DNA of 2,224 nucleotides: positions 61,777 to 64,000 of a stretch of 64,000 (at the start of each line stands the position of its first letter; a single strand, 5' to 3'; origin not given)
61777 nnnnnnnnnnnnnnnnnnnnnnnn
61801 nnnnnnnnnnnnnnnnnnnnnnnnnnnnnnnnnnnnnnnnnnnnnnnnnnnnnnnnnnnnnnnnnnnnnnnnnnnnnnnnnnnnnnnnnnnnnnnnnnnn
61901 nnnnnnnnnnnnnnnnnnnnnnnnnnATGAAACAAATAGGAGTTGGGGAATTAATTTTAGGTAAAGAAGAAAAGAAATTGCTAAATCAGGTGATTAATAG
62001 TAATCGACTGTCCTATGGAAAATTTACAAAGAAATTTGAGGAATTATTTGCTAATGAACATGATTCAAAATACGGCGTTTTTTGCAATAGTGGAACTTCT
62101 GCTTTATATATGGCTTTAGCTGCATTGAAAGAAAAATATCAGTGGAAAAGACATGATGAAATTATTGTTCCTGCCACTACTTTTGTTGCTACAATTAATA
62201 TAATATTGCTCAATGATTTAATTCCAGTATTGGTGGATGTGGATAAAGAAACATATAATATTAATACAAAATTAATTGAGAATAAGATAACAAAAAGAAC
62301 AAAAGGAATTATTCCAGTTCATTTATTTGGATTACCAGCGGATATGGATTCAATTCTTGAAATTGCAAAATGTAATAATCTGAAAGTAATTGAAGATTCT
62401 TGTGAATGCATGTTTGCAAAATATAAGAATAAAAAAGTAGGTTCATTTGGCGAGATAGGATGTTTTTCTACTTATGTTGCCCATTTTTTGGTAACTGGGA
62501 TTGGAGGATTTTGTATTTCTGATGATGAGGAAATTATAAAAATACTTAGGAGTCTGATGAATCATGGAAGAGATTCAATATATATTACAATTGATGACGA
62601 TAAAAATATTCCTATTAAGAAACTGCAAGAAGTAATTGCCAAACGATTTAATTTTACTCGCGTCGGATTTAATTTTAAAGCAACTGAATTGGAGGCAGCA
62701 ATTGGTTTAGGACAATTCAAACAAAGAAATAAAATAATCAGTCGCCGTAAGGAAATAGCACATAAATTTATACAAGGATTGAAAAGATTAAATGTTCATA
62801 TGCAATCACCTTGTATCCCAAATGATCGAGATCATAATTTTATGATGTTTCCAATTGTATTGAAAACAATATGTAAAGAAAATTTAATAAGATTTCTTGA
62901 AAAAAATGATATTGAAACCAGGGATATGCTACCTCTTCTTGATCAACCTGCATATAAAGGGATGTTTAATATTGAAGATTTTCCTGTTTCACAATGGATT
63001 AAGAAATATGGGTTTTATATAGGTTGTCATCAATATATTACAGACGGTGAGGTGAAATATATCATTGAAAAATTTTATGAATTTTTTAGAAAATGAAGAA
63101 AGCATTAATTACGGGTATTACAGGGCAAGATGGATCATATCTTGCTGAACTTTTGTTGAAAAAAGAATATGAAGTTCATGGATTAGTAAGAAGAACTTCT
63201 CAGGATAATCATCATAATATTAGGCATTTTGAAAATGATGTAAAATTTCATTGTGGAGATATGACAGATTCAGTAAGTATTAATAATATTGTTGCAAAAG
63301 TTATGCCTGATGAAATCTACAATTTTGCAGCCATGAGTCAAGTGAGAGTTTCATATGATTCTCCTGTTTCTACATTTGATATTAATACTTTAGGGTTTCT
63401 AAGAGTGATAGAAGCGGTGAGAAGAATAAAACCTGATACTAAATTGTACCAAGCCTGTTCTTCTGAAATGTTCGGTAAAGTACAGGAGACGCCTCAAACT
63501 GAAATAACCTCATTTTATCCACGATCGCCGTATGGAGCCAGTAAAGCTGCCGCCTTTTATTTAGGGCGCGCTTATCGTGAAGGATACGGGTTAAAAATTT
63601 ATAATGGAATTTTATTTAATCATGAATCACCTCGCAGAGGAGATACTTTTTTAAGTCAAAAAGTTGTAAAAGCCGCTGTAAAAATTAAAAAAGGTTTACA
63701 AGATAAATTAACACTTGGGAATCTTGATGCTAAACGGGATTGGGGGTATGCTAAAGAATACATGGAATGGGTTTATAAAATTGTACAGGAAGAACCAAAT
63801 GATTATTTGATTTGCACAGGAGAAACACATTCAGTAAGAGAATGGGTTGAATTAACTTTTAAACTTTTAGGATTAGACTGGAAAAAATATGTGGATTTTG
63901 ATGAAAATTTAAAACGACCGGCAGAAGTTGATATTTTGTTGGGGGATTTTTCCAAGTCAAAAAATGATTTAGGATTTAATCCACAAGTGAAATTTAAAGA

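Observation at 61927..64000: DegT-family enzyme with His replacing the PLP lysine, adjacent to Gmd: a phage GDP-3,6-dideoxyhexose (colitose-type) pathway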

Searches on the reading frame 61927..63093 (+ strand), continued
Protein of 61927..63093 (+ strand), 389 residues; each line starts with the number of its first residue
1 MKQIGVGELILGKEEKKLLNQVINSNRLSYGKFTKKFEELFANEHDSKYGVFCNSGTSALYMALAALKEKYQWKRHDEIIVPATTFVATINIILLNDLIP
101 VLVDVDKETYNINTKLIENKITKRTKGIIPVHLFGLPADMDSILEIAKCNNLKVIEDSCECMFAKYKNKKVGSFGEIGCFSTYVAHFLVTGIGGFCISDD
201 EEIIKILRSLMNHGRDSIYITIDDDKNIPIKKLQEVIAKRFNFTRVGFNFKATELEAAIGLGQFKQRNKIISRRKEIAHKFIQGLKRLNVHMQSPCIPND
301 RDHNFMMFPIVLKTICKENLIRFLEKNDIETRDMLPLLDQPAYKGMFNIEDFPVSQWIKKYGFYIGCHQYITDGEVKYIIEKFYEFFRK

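Call 88: search_protein_families(library=ncbifam, proteins=[L001:9051-9989:+, L042:3498-4463:+], max_evalue=1e-20)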
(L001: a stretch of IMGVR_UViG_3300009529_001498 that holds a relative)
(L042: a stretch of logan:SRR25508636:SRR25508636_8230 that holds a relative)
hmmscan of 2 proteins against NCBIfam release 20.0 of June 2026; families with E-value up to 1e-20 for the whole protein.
L001:9051-9989:+ (313 aa): 1 family
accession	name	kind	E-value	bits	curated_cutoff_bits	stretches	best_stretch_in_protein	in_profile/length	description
NF047922.1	GDPFucSynFcl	equivalog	1.2e-134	448.5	500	1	4-309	2-306/308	GDP-L-fucose synthase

L042:3498-4463:+ (322 aa): 4 families
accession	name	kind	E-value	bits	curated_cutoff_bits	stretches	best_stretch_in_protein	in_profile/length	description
TIGR01472.1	gmd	equivalog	9.3e-96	321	415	1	3-317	2-340/342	GDP-mannose 4,6-dehydratase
TIGR01181.1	dTDP_gluc_dehyt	equivalog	6.6e-31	107.6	365.1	1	5-313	3-309/321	dTDP-glucose 4,6-dehydratase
TIGR01179.1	galE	equivalog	5.8e-28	97.7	262.3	0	5-163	3-159/332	UDP-glucose 4-epimerase GalE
TIGR04180.1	EDH_00030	hypoth_equivalog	3.4e-24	85.4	475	1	5-302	2-296/297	NAD-dependent 4,6-dehydratase LegB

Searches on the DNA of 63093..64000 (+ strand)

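Call 17: search_dna_similar(query=window:63093-64000:+, collection=ecoli_genomes, mode=distant, max_rows=30, max_evalue=0.001)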
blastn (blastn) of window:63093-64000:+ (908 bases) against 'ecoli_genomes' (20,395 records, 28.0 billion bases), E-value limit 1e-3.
Records with a match: 650; places in all: 652; records where one place covers at least 80% of the query: 0.
Genomes with a match: 650 of 5426; with a place that covers at least 80% of the query: 0. Places per genome that has any: lowest 1, median 1, highest 2. On chromosomes: 651 places; on plasmids: 1.
Best place of each record, by identity: 80-90% 251; 60-80% 399.
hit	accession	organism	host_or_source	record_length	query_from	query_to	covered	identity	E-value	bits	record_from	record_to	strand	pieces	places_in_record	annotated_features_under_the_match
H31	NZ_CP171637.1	Escherichia coli strain TC24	Bos taurus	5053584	4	562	35%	72.1%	9e-14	162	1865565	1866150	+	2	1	gmd: GDP-mannose 4,6-dehydratase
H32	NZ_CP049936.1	Escherichia coli strain JL05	milk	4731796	4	562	35%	71.8%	9e-14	158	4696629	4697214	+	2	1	gmd: GDP-mannose 4,6-dehydratase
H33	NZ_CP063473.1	Escherichia coli strain EM18-18-42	not applicable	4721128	4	562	35%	71.8%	9e-14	158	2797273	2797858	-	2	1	gmd: GDP-mannose 4,6-dehydratase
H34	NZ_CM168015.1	Escherichia coli strain PEC209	Sus scrofa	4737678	4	562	35%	71.8%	9e-14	158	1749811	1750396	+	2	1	gmd: GDP-mannose 4,6-dehydratase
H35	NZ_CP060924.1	Escherichia coli strain EC14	Homo sapiens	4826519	1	442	20%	76.9%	6e-10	144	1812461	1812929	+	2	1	gmd: GDP-mannose 4,6-dehydratase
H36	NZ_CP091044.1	Escherichia coli strain STEC346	pork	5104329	1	442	20%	76.9%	6e-10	144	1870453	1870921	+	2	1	gmd: GDP-mannose 4,6-dehydratase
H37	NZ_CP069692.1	Escherichia coli H20 strain MIN6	Homo sapiens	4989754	1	442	20%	76.9%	6e-10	144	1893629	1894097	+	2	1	gmd: GDP-mannose 4,6-dehydratase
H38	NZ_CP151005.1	Escherichia coli strain 19KM1766N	Dog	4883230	1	442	20%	76.9%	6e-10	144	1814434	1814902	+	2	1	gmd: GDP-mannose 4,6-dehydratase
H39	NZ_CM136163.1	Escherichia coli strain PRO_A-1420-6M-A_ESBL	Homo sapiens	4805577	1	442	20%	76.9%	6e-10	144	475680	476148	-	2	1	gmd: GDP-mannose 4,6-dehydratase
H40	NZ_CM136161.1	Escherichia coli strain PRO_A-1429-6M-A_ESBL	Homo sapiens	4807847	1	442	20%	76.9%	6e-10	144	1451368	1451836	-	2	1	gmd: GDP-mannose 4,6-dehydratase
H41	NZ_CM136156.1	Escherichia coli strain PRO_A-1478-6M-A_ESBL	Homo sapiens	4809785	1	442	20%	76.9%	6e-10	144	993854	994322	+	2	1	gmd: GDP-mannose 4,6-dehydratase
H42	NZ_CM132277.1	Escherichia coli strain 19AR0656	Homo sapiens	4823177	1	442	20%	76.9%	6e-10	144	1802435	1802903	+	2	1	gmd: GDP-mannose 4,6-dehydratase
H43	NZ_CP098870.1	Escherichia coli strain CUVET20-416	Canis lupus familiaris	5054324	1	442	20%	76.9%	6e-10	144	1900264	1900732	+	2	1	gmd: GDP-mannose 4,6-dehydratase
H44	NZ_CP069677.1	Escherichia coli O126:H45 strain MIN10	Homo sapiens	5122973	4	562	18%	80.9%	1e-12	155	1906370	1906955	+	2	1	gmd: GDP-mannose 4,6-dehydratase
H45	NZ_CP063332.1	Escherichia coli strain BS74R-D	Homo sapiens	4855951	4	562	18%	80.9%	1e-12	155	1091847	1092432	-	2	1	gmd: GDP-mannose 4,6-dehydratase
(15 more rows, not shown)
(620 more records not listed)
